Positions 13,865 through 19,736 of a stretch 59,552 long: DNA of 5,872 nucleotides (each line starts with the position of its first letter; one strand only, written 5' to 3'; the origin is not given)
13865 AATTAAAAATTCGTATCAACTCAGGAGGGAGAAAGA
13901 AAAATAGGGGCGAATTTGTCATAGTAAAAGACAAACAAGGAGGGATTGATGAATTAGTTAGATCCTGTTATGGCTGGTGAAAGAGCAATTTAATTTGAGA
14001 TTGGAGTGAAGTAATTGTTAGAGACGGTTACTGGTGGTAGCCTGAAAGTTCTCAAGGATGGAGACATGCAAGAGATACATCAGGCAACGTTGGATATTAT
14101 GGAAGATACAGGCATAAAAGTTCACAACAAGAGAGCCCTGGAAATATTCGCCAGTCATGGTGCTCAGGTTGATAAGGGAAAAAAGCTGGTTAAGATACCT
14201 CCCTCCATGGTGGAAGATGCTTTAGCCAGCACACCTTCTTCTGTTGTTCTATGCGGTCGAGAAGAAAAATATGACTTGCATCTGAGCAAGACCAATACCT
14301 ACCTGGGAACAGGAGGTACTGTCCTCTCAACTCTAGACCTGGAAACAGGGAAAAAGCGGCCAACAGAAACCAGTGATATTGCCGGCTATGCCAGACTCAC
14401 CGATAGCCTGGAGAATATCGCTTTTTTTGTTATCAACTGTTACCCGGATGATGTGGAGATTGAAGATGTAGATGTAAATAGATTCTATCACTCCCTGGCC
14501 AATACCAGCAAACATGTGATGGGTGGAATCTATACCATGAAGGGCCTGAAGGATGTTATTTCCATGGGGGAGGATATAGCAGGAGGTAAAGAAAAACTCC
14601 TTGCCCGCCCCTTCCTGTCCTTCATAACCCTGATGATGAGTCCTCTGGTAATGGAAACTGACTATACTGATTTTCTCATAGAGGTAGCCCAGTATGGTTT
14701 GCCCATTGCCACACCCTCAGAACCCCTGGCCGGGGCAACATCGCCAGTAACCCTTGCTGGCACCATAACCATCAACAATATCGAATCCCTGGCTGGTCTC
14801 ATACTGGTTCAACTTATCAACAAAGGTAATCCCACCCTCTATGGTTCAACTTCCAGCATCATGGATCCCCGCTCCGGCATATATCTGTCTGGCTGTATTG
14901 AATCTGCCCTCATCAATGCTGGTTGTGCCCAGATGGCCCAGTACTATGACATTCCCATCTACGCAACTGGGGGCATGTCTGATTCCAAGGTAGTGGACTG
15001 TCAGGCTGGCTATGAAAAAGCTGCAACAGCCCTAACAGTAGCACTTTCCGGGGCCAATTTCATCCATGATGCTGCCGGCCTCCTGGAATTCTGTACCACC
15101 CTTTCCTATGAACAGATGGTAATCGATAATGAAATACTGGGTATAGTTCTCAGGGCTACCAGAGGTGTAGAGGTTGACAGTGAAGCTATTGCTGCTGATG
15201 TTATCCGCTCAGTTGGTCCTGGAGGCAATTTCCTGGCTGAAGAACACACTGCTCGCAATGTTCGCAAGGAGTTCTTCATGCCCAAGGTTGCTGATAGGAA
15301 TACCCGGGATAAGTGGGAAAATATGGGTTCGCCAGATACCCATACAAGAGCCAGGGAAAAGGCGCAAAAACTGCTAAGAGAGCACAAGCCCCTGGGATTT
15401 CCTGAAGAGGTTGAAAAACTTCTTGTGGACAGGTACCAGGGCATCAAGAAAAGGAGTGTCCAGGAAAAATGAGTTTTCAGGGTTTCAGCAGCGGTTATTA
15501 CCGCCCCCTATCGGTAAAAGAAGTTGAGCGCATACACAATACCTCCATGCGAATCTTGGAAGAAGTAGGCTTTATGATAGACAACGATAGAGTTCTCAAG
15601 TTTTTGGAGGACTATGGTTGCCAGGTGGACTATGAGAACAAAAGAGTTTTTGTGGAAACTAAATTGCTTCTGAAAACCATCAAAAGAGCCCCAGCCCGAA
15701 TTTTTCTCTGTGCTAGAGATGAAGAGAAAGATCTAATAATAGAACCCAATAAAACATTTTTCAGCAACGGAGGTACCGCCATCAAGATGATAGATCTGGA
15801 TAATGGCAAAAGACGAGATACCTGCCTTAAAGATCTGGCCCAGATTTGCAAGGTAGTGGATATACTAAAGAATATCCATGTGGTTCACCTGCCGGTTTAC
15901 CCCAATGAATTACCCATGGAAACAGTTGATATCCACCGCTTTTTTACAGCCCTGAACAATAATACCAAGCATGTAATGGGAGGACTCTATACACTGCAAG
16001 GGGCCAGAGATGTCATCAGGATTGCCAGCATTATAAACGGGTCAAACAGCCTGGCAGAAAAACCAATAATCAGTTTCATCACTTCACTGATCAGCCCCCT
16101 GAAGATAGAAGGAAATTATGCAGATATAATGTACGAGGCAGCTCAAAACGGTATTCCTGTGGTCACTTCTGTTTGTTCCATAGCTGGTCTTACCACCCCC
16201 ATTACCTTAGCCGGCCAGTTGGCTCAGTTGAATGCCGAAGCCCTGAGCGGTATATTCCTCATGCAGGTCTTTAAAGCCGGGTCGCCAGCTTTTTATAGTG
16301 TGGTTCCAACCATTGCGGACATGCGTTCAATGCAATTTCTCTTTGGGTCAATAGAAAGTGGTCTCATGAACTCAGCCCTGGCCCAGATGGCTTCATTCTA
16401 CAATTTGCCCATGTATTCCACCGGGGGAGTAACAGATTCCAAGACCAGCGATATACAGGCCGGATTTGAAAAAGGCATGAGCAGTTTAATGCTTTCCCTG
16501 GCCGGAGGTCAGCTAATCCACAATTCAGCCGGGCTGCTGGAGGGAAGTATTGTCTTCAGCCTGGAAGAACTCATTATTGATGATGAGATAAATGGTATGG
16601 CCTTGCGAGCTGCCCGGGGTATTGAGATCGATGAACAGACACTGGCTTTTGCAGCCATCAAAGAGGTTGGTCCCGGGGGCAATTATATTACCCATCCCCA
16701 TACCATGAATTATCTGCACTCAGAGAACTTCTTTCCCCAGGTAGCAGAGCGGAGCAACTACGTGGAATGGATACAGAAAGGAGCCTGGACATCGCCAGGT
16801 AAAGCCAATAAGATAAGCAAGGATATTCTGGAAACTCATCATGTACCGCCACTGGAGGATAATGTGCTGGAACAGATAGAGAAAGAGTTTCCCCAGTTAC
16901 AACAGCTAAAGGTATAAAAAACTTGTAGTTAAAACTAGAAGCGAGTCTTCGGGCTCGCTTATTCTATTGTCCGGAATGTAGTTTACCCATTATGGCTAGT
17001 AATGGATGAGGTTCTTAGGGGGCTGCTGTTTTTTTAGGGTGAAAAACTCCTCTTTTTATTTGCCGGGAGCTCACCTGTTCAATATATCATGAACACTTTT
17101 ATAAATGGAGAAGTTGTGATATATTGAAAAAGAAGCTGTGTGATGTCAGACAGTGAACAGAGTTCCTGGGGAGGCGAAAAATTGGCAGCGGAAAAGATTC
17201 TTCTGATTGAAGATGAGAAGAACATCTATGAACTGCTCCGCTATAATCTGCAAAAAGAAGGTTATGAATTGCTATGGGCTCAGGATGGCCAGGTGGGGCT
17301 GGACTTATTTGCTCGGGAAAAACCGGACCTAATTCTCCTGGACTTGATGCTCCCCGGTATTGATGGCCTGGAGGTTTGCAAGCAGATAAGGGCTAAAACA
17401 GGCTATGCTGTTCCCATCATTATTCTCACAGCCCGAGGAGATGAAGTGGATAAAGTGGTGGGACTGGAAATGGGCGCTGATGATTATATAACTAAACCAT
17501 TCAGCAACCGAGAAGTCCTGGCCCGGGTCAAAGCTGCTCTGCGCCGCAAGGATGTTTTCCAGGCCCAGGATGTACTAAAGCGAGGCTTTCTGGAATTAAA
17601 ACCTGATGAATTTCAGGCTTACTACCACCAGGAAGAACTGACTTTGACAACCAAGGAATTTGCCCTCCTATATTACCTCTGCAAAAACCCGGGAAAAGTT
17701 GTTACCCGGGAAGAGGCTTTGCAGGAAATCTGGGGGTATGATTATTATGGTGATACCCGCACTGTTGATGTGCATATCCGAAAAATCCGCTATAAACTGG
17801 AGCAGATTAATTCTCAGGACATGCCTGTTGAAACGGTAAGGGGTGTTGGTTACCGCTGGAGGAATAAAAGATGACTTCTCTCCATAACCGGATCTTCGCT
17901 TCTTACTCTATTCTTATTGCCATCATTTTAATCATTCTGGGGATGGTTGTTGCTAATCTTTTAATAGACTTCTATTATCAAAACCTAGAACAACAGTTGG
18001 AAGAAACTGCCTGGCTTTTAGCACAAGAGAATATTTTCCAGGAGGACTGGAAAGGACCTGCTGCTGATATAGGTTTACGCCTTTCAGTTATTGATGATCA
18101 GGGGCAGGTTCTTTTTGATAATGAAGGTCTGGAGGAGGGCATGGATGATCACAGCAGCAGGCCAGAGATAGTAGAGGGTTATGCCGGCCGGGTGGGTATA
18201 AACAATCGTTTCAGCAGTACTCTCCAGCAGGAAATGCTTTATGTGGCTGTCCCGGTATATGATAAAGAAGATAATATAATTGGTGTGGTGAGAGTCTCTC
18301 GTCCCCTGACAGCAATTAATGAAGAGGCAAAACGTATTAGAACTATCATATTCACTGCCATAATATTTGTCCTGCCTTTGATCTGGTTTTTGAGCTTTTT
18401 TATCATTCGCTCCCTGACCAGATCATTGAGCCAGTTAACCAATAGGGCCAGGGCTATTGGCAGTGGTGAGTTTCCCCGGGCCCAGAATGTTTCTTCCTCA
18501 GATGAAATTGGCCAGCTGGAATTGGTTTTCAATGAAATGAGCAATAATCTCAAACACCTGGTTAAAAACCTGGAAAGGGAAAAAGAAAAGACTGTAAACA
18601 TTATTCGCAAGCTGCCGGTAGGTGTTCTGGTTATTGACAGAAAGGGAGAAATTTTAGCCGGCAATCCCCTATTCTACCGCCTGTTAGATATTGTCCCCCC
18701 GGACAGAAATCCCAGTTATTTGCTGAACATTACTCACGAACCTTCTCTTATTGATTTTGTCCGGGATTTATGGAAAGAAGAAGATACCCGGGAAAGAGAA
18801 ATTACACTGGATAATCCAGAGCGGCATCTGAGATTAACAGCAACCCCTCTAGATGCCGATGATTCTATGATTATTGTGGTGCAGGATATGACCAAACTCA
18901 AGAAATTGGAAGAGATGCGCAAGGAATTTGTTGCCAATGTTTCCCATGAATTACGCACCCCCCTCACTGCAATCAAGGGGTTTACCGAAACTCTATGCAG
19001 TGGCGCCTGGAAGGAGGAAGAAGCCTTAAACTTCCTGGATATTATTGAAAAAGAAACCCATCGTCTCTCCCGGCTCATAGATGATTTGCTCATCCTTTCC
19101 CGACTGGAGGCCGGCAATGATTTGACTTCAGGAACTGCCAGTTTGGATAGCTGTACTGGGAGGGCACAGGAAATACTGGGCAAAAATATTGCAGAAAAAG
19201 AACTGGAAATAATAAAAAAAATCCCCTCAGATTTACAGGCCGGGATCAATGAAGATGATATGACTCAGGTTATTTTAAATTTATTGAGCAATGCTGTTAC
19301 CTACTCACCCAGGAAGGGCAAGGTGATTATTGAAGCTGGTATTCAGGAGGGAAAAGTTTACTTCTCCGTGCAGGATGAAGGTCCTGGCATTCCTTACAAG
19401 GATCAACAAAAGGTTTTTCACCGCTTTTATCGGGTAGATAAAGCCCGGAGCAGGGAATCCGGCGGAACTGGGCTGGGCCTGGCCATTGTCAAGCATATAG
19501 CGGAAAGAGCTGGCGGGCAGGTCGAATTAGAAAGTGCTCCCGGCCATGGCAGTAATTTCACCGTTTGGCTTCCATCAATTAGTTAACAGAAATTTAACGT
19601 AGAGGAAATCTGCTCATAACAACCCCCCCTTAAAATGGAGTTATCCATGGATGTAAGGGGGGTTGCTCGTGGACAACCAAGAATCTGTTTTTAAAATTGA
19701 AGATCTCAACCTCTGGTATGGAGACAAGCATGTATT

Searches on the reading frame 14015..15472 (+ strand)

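Call 58: search_protein_families(library=pfam, proteins=[window:14015-15472:+], max_evalue=0.000001)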
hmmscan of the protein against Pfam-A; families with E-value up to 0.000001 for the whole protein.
window:14015-15472:+ (485 aa): 1 family
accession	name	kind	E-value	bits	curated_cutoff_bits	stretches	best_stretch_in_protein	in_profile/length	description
PF06253.16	MTTB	-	2.4e-106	356.2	25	1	9-471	30-489/500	Trimethylamine methyltransferase (MTTB)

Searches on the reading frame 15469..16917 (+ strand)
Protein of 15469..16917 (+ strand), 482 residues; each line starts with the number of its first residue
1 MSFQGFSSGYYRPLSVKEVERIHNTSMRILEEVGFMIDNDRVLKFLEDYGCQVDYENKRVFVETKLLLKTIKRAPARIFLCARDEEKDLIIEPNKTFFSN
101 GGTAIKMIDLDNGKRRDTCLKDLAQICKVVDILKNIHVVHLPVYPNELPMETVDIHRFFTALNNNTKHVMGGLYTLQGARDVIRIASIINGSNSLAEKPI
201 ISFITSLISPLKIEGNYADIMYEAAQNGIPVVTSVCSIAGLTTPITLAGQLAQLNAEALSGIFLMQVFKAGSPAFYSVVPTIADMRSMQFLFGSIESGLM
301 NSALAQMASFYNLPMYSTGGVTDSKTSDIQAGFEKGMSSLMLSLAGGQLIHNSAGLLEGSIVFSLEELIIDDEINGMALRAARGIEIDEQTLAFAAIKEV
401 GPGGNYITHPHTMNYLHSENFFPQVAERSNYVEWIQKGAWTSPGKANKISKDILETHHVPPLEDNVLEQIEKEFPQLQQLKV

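Call 58: search_protein_families(library=pfam, proteins=[window:15469-16917:+], max_evalue=0.000001)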
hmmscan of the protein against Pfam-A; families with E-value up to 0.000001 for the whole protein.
window:15469-16917:+ (482 aa): 1 family
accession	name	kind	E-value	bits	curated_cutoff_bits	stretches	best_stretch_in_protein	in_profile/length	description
PF06253.16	MTTB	-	1.9e-105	353.2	25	1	10-471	30-489/500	Trimethylamine methyltransferase (MTTB)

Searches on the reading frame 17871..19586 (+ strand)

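Call 58: search_protein_families(library=pfam, proteins=[window:17871-19586:+], max_evalue=0.000001)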
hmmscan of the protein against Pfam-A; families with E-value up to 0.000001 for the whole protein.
window:17871-19586:+ (571 aa): 4 families
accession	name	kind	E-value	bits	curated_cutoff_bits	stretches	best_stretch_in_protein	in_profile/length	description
PF02518.31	HATPase_c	-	1.9e-29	102.8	26.4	1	460-568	2-108/111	Histidine kinase-, DNA gyrase B-, and HSP90-like ATPase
PF00512.31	HisKA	-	9.8e-22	77.2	26.9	1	349-415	1-66/66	His Kinase A (phospho-acceptor) domain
PF00672.30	HAMP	-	4.7e-11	43.3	25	1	177-228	1-52/53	HAMP domain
PF16736.11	sCache_like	-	3.6e-10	40.6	27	1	65-145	41-117/117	Single Cache-like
